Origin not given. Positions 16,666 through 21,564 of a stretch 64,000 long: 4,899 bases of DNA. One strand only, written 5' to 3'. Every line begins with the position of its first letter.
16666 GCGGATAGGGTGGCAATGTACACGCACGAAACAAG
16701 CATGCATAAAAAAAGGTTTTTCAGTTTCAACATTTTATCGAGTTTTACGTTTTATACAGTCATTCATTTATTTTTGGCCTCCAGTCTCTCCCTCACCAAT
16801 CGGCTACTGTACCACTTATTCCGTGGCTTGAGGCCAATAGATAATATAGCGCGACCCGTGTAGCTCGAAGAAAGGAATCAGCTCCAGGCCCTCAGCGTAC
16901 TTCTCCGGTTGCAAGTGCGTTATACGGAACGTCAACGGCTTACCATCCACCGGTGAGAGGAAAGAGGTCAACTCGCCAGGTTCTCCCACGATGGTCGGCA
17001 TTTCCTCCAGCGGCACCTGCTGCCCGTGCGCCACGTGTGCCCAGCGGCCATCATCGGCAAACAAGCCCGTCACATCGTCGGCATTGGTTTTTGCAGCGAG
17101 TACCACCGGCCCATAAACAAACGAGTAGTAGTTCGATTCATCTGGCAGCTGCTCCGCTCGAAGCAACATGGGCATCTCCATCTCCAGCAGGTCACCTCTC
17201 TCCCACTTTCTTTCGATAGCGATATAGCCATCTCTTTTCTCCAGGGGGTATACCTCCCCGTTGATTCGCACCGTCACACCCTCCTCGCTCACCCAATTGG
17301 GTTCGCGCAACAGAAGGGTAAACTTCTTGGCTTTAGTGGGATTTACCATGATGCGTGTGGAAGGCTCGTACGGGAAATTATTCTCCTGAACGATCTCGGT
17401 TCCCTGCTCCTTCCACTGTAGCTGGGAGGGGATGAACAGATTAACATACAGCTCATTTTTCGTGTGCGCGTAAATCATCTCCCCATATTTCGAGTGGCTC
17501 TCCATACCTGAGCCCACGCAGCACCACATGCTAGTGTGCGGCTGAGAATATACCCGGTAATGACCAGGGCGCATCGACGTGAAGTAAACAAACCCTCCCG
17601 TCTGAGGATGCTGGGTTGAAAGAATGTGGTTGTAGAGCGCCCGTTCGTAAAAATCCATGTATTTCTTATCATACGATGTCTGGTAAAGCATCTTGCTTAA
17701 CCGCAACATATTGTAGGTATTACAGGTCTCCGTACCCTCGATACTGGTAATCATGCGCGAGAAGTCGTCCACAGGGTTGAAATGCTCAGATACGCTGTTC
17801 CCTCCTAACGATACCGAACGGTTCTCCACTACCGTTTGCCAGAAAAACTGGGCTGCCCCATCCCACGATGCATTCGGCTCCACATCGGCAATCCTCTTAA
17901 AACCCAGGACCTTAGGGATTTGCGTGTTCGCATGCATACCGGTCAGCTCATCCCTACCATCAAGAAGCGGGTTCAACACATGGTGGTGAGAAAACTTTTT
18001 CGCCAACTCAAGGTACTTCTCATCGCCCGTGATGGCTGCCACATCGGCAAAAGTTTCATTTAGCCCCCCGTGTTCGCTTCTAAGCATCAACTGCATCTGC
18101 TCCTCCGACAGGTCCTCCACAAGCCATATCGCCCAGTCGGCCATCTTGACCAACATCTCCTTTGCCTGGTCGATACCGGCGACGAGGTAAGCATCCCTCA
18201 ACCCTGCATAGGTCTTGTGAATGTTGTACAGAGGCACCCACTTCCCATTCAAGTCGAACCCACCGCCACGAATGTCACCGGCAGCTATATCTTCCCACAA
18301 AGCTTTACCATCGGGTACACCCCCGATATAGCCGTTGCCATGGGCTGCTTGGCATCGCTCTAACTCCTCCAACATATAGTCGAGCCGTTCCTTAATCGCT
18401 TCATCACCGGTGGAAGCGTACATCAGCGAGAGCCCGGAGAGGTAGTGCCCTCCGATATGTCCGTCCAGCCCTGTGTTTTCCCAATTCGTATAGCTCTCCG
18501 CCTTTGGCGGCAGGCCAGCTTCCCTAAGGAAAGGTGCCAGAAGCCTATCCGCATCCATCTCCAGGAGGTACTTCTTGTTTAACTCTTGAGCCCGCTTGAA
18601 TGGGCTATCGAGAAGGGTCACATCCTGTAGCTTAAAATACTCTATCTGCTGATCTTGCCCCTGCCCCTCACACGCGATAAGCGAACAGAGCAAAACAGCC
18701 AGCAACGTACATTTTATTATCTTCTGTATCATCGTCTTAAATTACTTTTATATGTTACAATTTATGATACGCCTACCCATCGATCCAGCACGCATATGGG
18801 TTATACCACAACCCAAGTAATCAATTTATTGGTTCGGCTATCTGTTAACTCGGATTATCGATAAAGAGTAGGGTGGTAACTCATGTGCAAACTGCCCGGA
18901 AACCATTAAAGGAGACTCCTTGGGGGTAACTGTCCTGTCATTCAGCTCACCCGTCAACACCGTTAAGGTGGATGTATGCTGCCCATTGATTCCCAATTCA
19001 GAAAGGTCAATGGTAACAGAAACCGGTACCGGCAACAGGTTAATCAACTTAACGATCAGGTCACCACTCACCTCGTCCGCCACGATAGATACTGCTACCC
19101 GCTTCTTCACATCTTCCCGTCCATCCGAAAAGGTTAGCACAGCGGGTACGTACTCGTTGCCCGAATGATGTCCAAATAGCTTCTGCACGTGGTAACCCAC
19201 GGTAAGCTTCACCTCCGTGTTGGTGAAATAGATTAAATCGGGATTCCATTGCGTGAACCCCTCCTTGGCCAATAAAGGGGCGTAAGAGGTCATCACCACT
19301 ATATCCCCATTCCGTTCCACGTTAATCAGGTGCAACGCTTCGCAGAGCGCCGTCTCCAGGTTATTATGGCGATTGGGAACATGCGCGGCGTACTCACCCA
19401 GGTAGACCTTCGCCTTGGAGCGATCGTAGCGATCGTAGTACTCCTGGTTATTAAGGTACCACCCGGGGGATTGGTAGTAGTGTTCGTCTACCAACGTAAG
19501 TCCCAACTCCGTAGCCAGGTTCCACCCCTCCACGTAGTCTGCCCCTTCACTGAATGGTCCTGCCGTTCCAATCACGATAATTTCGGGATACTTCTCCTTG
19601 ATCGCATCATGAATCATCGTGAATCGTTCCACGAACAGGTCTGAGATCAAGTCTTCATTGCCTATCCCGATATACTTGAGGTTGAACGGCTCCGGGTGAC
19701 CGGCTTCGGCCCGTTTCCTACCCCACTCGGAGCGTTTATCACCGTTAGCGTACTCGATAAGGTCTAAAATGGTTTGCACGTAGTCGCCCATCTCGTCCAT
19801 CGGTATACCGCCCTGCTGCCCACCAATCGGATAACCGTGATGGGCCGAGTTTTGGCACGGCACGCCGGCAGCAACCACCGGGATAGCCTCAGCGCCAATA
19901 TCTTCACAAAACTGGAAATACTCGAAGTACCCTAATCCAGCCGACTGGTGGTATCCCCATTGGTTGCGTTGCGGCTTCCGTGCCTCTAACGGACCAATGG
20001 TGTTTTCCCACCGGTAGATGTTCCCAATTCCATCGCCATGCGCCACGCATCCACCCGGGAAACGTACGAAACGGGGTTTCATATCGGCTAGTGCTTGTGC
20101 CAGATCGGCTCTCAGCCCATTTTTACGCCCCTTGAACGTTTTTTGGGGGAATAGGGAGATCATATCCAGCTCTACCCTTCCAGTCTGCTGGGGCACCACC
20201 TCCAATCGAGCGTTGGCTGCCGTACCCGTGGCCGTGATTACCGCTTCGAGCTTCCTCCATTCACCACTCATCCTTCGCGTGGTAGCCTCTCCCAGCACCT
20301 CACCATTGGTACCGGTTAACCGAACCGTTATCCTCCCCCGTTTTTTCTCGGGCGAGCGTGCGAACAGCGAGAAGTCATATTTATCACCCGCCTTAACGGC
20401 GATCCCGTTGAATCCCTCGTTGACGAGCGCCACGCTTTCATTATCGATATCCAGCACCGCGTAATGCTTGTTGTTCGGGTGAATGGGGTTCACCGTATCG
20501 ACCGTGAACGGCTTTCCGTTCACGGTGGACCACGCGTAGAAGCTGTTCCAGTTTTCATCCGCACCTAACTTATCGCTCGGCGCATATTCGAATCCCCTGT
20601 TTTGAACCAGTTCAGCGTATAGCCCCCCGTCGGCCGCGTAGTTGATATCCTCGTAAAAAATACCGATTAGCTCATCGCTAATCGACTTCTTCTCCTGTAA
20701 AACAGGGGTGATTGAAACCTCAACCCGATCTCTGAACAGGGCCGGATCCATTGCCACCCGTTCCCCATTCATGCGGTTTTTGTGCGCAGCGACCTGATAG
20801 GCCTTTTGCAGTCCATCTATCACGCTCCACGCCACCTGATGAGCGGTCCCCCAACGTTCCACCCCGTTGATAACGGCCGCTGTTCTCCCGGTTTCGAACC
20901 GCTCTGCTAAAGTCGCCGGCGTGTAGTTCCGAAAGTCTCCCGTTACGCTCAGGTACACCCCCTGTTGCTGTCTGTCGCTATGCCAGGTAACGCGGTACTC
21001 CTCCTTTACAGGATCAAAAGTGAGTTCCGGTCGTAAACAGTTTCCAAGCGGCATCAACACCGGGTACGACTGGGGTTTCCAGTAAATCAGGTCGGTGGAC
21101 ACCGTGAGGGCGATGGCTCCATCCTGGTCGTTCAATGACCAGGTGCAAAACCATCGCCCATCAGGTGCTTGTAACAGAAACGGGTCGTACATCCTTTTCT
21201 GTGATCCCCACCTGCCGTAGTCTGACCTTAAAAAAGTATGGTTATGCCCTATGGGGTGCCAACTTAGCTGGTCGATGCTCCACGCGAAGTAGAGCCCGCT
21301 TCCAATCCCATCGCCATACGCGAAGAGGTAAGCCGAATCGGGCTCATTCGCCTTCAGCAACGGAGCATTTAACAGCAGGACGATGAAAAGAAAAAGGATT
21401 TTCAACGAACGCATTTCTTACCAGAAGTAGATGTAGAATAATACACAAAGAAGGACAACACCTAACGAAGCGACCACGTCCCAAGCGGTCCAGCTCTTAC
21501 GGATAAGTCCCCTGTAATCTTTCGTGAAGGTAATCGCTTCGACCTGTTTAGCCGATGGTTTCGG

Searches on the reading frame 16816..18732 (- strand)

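Call 46: search_protein_families(library=pfam, proteins=[window:16816-18732:-], max_evalue=0.00001)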
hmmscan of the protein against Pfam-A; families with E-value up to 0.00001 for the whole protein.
window:16816-18732:- (638 aa): 3 families
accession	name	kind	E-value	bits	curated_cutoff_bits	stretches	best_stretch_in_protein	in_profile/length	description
PF07944.18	Beta-AFase-like_GH127_cat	-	1.1e-121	406.8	24.9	1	37-418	1-376/376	Beta-L-arabinofuranosidase, GH127 catalytic domain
PF20736.2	Glyco_hydro127M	-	1e-26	93.3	24.2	1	428-522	2-95/95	Beta-L-arabinofuranosidase, GH127 middle domain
PF16375.10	DUF4986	-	5.7e-26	91.4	29.5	1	552-633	3-84/84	Domain of unknown function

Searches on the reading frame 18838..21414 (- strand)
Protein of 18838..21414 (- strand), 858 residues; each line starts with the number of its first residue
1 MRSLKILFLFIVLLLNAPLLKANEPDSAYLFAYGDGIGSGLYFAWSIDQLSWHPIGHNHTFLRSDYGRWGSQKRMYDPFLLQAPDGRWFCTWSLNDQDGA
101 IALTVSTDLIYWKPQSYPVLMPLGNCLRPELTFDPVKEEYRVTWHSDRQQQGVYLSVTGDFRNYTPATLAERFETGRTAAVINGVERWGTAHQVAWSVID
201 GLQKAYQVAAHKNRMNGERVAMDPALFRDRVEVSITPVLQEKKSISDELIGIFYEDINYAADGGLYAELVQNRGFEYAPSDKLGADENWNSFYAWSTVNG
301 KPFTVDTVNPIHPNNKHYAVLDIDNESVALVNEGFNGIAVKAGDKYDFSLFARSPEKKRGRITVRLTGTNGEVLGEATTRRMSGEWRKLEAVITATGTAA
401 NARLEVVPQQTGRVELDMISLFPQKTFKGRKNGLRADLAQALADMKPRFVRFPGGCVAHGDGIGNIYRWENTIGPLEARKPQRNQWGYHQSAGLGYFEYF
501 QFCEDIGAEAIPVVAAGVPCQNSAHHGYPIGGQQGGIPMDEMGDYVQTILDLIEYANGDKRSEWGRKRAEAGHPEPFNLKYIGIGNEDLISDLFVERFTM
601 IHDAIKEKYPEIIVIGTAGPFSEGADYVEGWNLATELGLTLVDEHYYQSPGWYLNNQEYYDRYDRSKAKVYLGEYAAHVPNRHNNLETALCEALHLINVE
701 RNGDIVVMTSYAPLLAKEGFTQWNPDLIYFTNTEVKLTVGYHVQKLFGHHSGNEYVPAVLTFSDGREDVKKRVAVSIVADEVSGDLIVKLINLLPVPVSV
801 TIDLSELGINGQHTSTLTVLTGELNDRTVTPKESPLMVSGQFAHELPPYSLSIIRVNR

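Call 46: search_protein_families(library=pfam, proteins=[window:18838-21414:-], max_evalue=0.00001)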
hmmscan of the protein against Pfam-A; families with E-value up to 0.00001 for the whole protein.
window:18838-21414:- (858 aa): 4 families
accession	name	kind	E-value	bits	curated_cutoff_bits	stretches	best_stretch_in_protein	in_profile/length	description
PF22848.2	ASD1_dom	-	2.8e-132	440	22.2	1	440-676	1-239/239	Alpha-L-arabinofuranosidase 1 domain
PF22847.2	BT_3657-like_N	-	8.4e-38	130.3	27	2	23-119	19-117/168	Arabinosidase BT_3657-like, N-terminal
PF06964.18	Alpha-L-AF_C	-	3e-23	83.3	27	1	673-850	1-165/165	Alpha-L-arabinofuranosidase C-terminal domain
PF02018.23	CBM_4_9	-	6.6e-08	33.5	25.9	1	268-408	2-131/136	Carbohydrate binding domain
